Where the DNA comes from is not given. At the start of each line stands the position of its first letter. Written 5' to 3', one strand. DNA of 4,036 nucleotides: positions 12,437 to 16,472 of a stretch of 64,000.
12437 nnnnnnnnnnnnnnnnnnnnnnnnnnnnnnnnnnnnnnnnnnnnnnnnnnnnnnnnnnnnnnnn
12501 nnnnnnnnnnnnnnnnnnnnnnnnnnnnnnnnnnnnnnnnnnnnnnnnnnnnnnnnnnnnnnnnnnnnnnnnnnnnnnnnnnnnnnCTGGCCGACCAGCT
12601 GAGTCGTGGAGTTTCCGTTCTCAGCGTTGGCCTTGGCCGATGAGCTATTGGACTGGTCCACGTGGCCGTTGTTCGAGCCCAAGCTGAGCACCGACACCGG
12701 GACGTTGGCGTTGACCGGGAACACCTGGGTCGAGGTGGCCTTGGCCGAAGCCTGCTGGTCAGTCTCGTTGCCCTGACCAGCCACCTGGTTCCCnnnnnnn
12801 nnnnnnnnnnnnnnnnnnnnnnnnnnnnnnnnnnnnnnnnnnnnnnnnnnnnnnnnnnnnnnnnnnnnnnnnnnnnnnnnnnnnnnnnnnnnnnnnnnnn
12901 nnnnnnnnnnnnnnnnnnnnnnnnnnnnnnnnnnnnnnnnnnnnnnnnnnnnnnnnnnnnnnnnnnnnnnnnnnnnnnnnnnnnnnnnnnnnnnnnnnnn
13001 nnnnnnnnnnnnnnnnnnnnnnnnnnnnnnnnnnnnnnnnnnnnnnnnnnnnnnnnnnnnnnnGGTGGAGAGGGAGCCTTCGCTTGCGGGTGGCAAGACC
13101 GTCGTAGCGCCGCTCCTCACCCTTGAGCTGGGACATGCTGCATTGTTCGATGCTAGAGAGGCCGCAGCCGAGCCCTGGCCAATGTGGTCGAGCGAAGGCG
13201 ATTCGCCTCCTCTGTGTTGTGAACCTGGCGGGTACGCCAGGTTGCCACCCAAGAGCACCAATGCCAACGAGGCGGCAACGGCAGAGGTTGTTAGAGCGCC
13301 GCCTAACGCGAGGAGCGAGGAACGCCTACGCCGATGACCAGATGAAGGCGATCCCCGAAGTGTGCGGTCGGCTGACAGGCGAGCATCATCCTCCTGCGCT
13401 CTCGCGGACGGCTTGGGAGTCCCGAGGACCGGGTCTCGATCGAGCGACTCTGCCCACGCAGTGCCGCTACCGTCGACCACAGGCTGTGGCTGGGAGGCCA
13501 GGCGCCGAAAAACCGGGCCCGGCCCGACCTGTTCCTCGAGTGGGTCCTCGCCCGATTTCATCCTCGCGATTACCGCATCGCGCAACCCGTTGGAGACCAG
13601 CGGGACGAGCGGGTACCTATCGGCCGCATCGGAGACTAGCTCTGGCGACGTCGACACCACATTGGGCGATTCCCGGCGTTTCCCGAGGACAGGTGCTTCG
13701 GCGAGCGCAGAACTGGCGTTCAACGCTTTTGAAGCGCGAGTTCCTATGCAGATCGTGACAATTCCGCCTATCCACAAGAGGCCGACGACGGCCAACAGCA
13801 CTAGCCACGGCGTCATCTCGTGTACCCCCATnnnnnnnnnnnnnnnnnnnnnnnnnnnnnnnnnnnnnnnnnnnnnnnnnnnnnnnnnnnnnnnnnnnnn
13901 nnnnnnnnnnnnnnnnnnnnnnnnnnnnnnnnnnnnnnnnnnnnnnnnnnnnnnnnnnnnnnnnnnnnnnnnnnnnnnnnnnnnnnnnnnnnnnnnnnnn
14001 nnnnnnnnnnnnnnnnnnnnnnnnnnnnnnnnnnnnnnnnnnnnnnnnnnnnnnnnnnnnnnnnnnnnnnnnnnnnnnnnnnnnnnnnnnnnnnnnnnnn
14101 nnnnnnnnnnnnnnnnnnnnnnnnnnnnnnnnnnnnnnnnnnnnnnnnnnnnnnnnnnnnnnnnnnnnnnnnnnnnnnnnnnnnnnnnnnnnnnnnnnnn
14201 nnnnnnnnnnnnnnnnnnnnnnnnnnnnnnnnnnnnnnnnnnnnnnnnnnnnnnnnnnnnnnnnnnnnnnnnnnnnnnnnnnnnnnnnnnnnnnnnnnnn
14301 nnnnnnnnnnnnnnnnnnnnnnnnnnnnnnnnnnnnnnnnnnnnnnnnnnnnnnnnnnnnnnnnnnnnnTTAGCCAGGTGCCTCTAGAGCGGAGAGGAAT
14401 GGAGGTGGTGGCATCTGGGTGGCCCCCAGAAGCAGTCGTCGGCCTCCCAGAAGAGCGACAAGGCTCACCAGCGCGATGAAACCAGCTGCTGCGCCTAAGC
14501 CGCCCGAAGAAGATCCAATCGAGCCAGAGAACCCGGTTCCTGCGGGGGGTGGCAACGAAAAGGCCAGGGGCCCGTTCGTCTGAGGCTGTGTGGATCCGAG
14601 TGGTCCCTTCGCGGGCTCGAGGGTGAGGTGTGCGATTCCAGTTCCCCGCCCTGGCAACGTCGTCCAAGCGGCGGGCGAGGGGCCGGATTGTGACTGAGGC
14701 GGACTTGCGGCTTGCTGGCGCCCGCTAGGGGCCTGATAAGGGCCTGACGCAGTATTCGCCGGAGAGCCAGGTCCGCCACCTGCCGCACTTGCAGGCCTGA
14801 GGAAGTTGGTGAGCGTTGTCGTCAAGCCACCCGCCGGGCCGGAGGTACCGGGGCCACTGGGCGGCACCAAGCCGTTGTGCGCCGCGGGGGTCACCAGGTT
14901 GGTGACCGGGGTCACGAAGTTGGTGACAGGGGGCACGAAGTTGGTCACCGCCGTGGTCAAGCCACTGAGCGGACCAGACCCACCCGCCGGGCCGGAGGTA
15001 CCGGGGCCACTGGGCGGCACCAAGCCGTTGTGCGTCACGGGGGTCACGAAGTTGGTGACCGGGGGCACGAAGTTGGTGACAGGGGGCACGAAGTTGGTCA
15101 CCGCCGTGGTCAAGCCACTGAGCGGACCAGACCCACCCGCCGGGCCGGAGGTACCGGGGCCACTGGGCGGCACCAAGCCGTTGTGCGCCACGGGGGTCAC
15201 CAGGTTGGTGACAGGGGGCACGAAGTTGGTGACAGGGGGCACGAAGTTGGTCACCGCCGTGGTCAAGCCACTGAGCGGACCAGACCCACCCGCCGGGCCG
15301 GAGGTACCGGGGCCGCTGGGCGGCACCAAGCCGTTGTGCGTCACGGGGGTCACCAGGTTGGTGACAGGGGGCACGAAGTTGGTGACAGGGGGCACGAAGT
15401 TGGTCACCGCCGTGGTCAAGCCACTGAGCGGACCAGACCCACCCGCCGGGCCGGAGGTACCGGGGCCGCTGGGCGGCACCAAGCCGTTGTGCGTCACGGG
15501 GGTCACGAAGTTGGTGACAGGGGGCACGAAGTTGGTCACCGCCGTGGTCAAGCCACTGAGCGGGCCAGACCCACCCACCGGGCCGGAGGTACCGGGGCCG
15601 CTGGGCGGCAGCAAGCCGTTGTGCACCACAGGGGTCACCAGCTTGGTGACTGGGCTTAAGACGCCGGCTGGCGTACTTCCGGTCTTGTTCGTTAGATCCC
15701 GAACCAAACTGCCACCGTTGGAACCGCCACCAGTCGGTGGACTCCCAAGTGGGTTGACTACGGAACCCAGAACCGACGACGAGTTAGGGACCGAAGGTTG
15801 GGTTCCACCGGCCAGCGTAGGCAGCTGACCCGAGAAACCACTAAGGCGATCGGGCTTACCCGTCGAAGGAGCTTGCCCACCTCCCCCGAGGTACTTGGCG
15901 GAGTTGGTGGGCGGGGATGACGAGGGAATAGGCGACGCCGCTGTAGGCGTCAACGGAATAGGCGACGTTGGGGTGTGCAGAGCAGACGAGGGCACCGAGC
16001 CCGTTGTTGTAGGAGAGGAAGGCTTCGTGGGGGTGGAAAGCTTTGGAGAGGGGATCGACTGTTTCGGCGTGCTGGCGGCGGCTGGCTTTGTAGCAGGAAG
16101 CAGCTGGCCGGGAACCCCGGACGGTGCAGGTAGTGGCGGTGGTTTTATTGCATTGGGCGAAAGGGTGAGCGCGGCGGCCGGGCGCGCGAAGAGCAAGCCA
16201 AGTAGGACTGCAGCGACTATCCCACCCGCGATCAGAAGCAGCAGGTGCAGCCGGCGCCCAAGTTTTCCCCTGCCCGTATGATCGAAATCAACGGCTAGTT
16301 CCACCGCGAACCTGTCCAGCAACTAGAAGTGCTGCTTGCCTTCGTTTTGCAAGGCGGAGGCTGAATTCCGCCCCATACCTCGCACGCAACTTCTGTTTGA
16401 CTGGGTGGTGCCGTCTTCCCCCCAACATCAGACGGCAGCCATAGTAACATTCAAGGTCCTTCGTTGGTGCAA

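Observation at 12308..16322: Paired surface-repeat genes with chaplin/curlin-like Q/N/G/S-rich domains: candidate fibre or functional-amyloid locus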

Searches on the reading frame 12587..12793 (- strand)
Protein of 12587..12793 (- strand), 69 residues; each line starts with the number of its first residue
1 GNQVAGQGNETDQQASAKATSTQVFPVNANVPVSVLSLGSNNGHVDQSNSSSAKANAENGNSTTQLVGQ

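Call 36: find_related_loci(query=A2, collection=genome_contigs, flank=6000)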
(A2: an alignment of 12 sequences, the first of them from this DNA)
Query A2 (69 aa) in genome_contigs; peptide patterns used: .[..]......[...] (x = any residue, [..] = any of these).
25 stretches matched a pattern; 9 encode a relative of the query (tblastn E <= 1e-3); 9 distinct loci.
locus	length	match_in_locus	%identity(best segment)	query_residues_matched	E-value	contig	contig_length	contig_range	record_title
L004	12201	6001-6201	57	3-69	7e-17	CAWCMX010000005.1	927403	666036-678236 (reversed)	MAG: uncultured Acidimicrobiia bacterium isolate MFD05502.bin.2.24 genome assembly, contig: contig_55238, whole genome s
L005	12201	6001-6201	55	3-69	2e-16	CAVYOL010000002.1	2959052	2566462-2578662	MAG: uncultured Acidimicrobiia bacterium isolate MFD05841.bin.2.228 genome assembly, contig: contig_23896, whole genome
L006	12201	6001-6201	54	3-69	2e-15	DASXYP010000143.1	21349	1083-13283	MAG TPA_asm: Acidimicrobiia bacterium isolate SMAG_U4828 k141_2014427, whole genome shotgun sequence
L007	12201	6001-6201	52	3-69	2e-15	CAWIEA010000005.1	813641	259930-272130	MAG: uncultured Acidimicrobiia bacterium isolate MFD05442.bin.2.32 genome assembly, contig: contig_25191, whole genome s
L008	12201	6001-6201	52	3-69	3e-15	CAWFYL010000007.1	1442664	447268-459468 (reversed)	MAG: uncultured Acidimicrobiia bacterium isolate MFD05442.bin.1.317 genome assembly, contig: contig_8842, whole genome s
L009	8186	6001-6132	53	25-69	1e-7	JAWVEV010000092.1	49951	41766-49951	MAG: Miltoncostaeaceae bacterium isolate BP_438 scaffold_361551, whole genome shotgun sequence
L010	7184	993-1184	43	15-69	2e-7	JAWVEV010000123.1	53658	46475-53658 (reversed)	MAG: Miltoncostaeaceae bacterium isolate BP_438 scaffold_4430013, whole genome shotgun sequence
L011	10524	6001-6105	51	25-59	6e-7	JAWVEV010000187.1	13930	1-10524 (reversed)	MAG: Miltoncostaeaceae bacterium isolate BP_438 scaffold_3508730, whole genome shotgun sequence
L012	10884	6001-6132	49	25-69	7e-6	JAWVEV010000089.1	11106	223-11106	MAG: Miltoncostaeaceae bacterium isolate BP_438 scaffold_4393602, whole genome shotgun sequence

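Call 44: search_protein_families(library=ncbifam, proteins=[L011:3672-5072:+], max_evalue=1)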
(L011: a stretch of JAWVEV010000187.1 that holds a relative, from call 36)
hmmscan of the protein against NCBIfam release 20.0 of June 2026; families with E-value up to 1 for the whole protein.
L011:3672-5072:+ (467 aa): 0 families

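Call 45: search_solved_structures(query=A2, max_evalue=10)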
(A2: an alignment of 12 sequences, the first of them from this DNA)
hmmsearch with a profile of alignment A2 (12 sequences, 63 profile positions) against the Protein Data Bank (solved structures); distinct sequences matched with E-value up to 10: 0.

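Call 63: search_protein_representatives(alignment_id=A4)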
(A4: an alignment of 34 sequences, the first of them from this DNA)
Query: 34 sequences, 64 profile positions. Proteins with E-value up to 0.001 (for the whole library): 1332; up to 1e-10: 786; up to 1e-30: 300. The best 150 are listed.
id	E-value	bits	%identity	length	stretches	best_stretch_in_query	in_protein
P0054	4.4e-228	754.3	-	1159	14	1-64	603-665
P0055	1.0e-222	737.1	-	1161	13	1-64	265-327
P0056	1.3e-191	637.4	-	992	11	1-64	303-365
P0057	2.9e-188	626.7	-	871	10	1-64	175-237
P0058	9.7e-168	561.0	-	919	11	1-64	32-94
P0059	7.8e-162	542.1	-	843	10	1-64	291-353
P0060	3.8e-160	536.7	-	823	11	1-64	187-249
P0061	6.3e-160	536.0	-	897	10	1-64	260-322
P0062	1.0e-159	535.3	-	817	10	1-64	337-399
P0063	1.3e-159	535.0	-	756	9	1-64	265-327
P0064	1.3e-158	531.8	-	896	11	1-63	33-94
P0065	1.4e-157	528.4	-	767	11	1-64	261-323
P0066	4.3e-152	510.8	-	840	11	1-64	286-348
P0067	1.5e-146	493.1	-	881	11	1-63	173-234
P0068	2.4e-143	482.8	-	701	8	1-64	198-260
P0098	1.1e-102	352.5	-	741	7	1-64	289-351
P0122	8.6e-88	304.9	-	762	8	1-63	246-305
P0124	1.2e-87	304.5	-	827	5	1-64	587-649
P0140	8.7e-78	272.8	-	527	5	1-64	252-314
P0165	4.0e-66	235.5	-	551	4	1-64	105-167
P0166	4.8e-66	235.2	-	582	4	1-64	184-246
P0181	1.7e-62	223.9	-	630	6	1-64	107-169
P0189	4.4e-59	212.9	-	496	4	1-64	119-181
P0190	6.4e-59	212.4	-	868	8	7-63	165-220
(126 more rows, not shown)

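Call 90: search_protein_families(library=pfam, proteins=[P0124, P0165, P0166, P0190, P0098, P0122, P0181, P0054, P0189, P0140], max_evalue=0.001)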
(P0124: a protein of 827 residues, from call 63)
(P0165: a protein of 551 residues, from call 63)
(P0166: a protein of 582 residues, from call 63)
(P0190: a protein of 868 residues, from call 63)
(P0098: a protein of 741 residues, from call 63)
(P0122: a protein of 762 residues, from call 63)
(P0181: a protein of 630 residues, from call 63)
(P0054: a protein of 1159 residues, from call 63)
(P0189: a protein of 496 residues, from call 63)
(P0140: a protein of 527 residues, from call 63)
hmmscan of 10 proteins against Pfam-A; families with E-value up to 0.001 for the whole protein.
P0124 (827 aa): 0 families

P0165 (551 aa): 0 families

P0166 (582 aa): 0 families

P0190 (868 aa): 1 family
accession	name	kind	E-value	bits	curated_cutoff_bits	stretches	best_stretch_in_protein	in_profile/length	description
PF16068.10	DUF4810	-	0.00088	20.2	34.7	0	150-184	17-50/85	Domain of unknown function (DUF4810)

P0098 (741 aa): 0 families

P0122 (762 aa): 1 family
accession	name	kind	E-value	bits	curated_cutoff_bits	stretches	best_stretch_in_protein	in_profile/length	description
PF24603.1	TPR_30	-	0.00091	20.1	29.7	0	369-398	67-96/100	Tetratricopeptide repeat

P0181 (630 aa): 0 families

P0054 (1159 aa): 0 families

P0189 (496 aa): 0 families

P0140 (527 aa): 0 families

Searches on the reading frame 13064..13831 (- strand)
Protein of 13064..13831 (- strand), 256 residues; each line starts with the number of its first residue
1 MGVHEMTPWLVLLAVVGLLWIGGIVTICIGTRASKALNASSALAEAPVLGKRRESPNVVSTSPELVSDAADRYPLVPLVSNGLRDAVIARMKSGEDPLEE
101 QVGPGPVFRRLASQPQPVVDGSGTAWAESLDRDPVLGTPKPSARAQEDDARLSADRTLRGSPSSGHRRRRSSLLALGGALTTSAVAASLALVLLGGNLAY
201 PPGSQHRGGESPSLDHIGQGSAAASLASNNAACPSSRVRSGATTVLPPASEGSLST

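Call 74: find_related_loci(query=window:13064-13831:-, collection=metagenome_contigs, flank=5000)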
Query window:13064-13831:- (256 aa) in metagenome_contigs; peptide patterns used: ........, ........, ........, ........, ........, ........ (x = any residue, [..] = any of these).
600 stretches matched a pattern, but none encodes a relative of the query by tblastn (E <= 1e-3).

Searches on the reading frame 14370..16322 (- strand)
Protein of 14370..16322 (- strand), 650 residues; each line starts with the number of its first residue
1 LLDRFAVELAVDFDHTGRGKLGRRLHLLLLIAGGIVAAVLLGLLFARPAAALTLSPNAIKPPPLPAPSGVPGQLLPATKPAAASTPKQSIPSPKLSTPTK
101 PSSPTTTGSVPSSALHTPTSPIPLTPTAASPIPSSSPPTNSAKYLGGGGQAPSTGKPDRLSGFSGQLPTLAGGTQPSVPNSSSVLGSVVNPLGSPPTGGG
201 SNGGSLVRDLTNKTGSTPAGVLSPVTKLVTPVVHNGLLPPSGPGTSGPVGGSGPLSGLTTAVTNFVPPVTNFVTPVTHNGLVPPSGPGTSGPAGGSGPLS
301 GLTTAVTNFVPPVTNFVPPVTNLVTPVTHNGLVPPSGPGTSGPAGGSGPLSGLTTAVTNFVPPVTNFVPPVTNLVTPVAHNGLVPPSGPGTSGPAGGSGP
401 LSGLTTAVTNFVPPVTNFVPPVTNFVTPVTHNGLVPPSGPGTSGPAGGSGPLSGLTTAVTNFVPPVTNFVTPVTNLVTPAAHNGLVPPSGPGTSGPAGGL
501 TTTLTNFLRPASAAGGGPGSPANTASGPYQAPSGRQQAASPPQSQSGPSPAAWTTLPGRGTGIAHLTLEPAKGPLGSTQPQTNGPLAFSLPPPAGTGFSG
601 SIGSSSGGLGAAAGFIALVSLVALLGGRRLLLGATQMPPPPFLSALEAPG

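Call 4: search_protein_families(library=pfam, proteins=[window:14370-16322:-], max_evalue=10)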
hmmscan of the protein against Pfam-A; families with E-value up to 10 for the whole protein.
window:14370-16322:- (650 aa): 3 families
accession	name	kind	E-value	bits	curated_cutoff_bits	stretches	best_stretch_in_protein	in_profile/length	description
PF03545.18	YopE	-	0.0011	19.5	25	0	446-462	11-27/70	Yersinia virulence determinant (YopE)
PF04513.17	Baculo_PEP_C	-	0.0017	18.9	38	0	452-478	87-113/140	Baculovirus polyhedron envelope protein, PEP, C terminus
PF07332.16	Phage_holin_3_6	-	8.1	7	28.4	1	606-646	36-73/116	Putative Actinobacterial Holin-X, holin superfamily III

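Call 44: search_protein_families(library=ncbifam, proteins=[window:14370-16322:-], max_evalue=1)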
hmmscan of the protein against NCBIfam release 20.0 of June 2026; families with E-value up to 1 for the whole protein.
window:14370-16322:- (650 aa): 2 families
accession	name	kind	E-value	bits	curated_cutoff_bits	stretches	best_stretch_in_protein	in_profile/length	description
TIGR04527.1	mycoplas_twoTM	subfamily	1.1e-05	25.3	125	0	398-431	142-175/248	MG_279/MG_280 family protein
NF041631.1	KRQAASG_repeat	domain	0.071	13.2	30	1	525-540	5-20/21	KRQAASG repeat spurious translation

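Call 53: find_homologous_proteins(query=window:14370-16322:-, max_evalue=0.001)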
Query window:14370-16322:-: 8000 candidates shared short words with the query, none scored E <= 0.001.
